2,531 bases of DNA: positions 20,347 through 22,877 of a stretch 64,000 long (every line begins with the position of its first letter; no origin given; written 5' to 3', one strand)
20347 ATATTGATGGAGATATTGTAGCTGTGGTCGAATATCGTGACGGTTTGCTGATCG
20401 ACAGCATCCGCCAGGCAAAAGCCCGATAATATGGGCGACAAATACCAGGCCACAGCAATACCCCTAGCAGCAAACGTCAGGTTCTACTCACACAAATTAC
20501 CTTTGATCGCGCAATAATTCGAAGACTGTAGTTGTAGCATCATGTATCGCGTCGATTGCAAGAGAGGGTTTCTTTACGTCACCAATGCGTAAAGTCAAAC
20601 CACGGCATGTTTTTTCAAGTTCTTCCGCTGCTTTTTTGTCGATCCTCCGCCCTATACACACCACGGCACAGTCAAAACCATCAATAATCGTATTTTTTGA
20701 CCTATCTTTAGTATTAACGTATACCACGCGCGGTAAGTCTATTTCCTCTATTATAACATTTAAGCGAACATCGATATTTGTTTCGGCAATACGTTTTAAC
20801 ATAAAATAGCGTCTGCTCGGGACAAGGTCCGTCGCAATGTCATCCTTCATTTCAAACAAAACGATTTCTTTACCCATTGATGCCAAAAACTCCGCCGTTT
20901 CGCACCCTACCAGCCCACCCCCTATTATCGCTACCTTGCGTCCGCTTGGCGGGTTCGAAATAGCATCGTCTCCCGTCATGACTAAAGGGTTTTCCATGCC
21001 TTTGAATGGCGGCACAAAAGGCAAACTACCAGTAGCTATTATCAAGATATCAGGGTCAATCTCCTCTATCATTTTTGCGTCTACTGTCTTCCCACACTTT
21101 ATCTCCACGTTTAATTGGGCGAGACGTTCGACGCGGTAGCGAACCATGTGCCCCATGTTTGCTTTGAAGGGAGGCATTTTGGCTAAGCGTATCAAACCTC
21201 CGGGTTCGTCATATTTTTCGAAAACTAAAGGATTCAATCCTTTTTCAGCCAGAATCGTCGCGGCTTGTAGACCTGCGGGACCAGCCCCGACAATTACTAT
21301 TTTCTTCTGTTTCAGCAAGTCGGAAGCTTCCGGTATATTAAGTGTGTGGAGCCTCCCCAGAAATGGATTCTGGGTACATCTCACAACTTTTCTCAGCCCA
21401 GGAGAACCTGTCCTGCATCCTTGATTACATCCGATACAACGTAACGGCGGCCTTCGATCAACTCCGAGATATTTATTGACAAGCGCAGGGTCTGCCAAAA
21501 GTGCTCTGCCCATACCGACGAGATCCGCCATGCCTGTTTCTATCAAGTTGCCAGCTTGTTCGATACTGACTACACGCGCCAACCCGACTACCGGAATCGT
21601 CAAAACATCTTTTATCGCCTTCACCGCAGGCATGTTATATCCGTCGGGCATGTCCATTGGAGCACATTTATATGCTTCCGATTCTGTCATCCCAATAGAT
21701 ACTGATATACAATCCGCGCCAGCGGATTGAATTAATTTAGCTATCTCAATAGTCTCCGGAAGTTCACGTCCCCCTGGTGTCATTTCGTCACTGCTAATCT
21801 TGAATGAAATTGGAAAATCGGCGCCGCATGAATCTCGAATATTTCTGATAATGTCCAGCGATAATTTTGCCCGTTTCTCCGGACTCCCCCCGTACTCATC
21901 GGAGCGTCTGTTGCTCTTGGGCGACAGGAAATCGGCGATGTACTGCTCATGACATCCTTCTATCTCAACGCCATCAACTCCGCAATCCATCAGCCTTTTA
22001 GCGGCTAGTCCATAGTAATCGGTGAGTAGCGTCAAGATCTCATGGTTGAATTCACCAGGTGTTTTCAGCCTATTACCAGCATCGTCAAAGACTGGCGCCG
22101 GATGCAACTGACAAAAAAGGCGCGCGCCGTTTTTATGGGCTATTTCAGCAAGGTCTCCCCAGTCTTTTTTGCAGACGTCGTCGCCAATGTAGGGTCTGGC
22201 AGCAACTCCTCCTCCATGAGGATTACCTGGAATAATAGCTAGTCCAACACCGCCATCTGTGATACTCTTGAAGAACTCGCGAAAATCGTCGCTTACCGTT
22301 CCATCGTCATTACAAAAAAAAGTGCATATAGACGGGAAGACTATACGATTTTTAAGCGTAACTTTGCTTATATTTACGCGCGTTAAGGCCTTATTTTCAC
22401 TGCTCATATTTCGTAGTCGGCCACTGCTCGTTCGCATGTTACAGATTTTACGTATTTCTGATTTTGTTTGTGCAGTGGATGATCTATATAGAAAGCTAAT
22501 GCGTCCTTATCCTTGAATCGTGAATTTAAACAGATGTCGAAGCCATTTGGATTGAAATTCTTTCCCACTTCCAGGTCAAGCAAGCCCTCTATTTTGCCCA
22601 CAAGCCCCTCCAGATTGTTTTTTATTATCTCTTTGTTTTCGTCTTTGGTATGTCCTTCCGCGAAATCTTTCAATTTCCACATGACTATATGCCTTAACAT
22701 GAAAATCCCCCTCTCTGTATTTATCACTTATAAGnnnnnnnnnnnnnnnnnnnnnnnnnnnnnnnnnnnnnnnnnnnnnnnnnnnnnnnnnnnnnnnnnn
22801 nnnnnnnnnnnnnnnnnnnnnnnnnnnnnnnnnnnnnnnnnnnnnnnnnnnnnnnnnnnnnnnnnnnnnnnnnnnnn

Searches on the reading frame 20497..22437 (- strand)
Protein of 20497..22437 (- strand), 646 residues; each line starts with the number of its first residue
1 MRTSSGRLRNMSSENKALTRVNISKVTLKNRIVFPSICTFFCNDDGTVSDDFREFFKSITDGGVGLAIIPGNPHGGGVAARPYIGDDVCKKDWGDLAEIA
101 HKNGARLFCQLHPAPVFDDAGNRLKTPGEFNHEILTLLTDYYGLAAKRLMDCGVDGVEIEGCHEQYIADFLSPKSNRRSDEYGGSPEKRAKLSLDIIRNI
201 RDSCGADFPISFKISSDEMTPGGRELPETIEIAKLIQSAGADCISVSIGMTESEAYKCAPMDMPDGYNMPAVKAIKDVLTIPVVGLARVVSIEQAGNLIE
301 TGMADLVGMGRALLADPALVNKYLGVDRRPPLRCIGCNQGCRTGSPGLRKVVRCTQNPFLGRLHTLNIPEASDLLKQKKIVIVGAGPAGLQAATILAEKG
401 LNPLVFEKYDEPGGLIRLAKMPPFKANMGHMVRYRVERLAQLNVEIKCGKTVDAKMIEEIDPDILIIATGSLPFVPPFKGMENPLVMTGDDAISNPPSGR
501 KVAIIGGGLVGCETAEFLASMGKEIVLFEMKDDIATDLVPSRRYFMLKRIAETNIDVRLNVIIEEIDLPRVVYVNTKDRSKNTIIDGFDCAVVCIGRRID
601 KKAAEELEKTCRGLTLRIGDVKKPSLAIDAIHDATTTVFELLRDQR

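Call 4: search_protein_families(library=pfam, proteins=[window:20497-22437:-])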
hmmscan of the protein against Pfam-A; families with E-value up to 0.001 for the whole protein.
window:20497-22437:- (646 aa): 22 families
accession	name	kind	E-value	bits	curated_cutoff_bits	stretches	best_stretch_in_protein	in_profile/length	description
PF00724.26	Oxidored_FMN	-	4.2e-42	145.1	27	1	22-322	7-334/342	NADH:flavin oxidoreductase / NADH oxidase family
PF07992.20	Pyr_redox_2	-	2.3e-31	109.7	26.1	1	379-611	2-251/291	Pyridine nucleotide-disulphide oxidoreductase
PF00070.33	Pyr_redox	-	1.3e-15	58.1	22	1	501-567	1-67/82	Pyridine nucleotide-disulphide oxidoreductase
PF13450.12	NAD_binding_8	-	3.6e-15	56.4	21.9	2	382-422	1-41/68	NAD(P)-binding Rossmann-like domain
PF13738.12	Pyr_redox_3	-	7.3e-13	48.9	30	2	459-584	122-257/305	Pyridine nucleotide-disulphide oxidoreductase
PF01266.30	DAO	-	2.8e-11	44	27.9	2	501-535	1-35/353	FAD dependent oxidoreductase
PF01494.25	FAD_binding_3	-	5.8e-10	39.4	22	1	379-412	3-36/349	FAD binding domain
PF01134.28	GIDA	-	4.3e-08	33.1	22.1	0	501-533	1-33/391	Glucose inhibited division protein A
PF03486.20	HI0933_like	-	1.5e-07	31.5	50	1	379-417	2-40/244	HI0933-like protein Rossmann domain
PF12831.13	FAD_oxidored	-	7.3e-07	29.2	27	1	380-428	2-50/416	FAD dependent oxidoreductase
PF01262.27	AlaDh_PNT_C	-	2.3e-06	27.7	23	0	501-538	30-67/214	Alanine dehydrogenase/PNT, C-terminal domain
PF01946.23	Thi4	-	2.5e-06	27.3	26.2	1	377-416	17-57/235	Thi4 family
PF00890.30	FAD_binding_2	-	2.9e-06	27.2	20.4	1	380-414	2-36/414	FAD binding domain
PF13241.12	NAD_binding_7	-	4.2e-06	27.7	22.1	0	498-613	6-86/104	Putative NAD(P)-binding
PF00743.25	FMO-like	-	2e-05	23.7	22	1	378-419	2-43/532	Flavin-binding monooxygenase-like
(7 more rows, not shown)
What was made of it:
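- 20497..22407 (-): OYE / 2,4-dienoyl-CoA-reductase-type Fe-S flavoenzyme (enoate-reductase-like); last gene of the divergent operon. Pfam Oxidored_FMN + Pyr_redox_2 (call 4).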

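Call 5: search_protein_families(library=ncbifam, proteins=[window:20497-22437:-])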
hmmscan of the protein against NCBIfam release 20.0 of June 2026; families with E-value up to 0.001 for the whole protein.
window:20497-22437:- (646 aa): 128 families (the best 25 are shown)
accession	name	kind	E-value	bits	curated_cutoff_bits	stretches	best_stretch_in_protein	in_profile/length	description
NF041087.1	bile_acid_BaiCD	equivalog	5e-117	391.6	825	1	18-638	5-639/642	bile acid Fe-S flavoenzyme BaiCD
NF045599.1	bili_reduct_long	exception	6.7e-107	358.3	750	1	19-635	3-635/641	bilirubin reductase, long form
TIGR03997.1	mycofact_OYE_2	equivalog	1.1e-101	341.2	793.15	1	18-635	3-639/645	mycofactocin system FadH/OYE family oxidoreductase 2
NF045592.1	bili_reduct_N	equivalog_domain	8.3e-44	150.2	425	2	131-355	133-361/363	bilirubin reductase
TIGR03996.1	mycofact_OYE_1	hypoth_equivalog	1.2e-43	149.6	627.9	1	131-633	131-628/633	mycofactocin system FadH/OYE family oxidoreductase 1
NF010047.0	PRK13523.1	equivalog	4.7e-38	131.1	431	1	16-320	4-317/339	NADPH dehydrogenase NamA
NF006101.0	PRK08255.1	equivalog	1e-35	123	1078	1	125-318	536-725/768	bifunctional salicylyl-CoA 5-hydroxylase/oxidoreductase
TIGR01350.1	lipoamide_DH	equivalog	1.8e-21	76.4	408.8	1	452-602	127-272/461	dihydrolipoyl dehydrogenase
TIGR01317.1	GOGAT_sm_gam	subfamily_domain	1.2e-17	64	447.7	2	370-457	136-221/485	glutamate synthase small subunit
NF009410.0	PRK12771.1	subfamily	1.6e-17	63.3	516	2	377-459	138-219/566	NAD(P)-binding protein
NF007899.0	PRK10605.1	subfamily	2.1e-16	60.2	403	1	132-322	155-336/365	N-ethylmaleimide reductase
NF004943.0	PRK06292.2-1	equivalog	3.7e-16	58.9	432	1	460-599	130-270/456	dihydrolipoyl dehydrogenase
NF003585.0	PRK05249.1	equivalog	7.2e-15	54.6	465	1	453-597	130-271/464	Si-specific NAD(P)(+) transhydrogenase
NF004945.0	PRK06292.2-3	equivalog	2.2e-14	53.3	494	1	458-636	126-306/457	dihydrolipoyl dehydrogenase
TIGR01318.1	gltD_gamma_fam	subfamily_domain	3.7e-14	52.2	482.95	1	369-450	132-212/467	glutamate synthase, small subunit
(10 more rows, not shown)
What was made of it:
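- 20497..22407 (-): Best NCBIfam hit is BaiCD, 392 bits against a cutoff of 825 (call 5).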

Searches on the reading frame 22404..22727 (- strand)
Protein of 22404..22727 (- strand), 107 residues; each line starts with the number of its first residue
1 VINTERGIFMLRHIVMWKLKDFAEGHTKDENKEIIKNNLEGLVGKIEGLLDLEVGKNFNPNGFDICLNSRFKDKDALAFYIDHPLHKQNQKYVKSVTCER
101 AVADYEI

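Call 69: search_protein_families(library=pfam, proteins=[window:22404-22727:-], max_evalue=0.00001)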
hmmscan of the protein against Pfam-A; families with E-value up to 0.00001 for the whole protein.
window:22404-22727:- (107 aa): 1 family
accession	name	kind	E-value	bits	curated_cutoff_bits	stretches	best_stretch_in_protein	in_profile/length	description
PF07876.18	Dabb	-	2.2e-24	86.4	25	1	11-106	1-95/96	Stress responsive A/B Barrel Domain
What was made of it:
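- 22404..22727 (-): Dabb (stress-responsive alpha/beta barrel) protein. Pfam PF07876, 86 bits (call 69).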
